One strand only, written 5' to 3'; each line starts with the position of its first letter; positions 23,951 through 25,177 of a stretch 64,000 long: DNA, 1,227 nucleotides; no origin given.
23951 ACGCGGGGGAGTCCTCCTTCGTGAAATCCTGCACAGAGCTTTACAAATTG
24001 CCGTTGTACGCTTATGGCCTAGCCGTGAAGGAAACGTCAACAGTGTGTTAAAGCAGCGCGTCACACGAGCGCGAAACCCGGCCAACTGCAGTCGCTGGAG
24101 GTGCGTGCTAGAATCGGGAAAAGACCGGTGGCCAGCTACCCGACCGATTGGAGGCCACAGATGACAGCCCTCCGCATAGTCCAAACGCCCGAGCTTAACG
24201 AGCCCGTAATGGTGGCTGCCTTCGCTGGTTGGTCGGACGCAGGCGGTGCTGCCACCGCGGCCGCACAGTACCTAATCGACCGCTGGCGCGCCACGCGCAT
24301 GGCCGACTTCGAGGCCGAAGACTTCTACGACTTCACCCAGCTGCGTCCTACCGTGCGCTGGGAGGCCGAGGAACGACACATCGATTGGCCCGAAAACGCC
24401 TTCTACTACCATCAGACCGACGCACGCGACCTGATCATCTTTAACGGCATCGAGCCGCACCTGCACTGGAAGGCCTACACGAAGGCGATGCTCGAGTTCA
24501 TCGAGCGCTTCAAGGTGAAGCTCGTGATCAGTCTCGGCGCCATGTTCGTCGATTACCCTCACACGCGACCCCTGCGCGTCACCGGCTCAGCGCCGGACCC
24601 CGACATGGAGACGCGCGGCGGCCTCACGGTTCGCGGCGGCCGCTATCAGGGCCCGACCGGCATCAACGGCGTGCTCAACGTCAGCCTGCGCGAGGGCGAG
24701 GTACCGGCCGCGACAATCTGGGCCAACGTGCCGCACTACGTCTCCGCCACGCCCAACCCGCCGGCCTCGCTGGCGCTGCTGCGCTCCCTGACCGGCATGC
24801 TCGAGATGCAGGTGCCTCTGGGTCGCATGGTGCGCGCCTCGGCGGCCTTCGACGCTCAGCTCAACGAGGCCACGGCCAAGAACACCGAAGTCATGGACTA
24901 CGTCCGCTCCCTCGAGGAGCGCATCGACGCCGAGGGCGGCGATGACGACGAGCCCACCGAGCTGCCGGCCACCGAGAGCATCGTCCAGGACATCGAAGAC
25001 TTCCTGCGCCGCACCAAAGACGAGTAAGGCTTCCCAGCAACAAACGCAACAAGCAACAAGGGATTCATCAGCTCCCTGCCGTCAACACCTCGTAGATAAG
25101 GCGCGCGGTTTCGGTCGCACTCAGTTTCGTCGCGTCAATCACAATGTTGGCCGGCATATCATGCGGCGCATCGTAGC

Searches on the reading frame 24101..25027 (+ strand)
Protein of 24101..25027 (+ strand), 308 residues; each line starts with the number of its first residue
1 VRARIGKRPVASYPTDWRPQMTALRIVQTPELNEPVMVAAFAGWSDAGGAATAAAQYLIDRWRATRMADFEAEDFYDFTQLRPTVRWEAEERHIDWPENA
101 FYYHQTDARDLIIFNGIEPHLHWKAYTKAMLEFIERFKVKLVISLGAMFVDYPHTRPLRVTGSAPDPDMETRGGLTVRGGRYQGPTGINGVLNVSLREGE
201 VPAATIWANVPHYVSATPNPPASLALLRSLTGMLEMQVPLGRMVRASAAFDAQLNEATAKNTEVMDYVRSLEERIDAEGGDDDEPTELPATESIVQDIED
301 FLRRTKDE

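Call 71: search_protein_families(library=pfam, proteins=[window:24101-25027:+])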
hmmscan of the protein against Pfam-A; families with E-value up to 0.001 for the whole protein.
window:24101-25027:+ (308 aa): 1 family
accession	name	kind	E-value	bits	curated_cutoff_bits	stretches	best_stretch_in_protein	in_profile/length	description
PF09754.15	PAC2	-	2.8e-49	168.3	25.8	1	40-257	1-214/215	PAC2 family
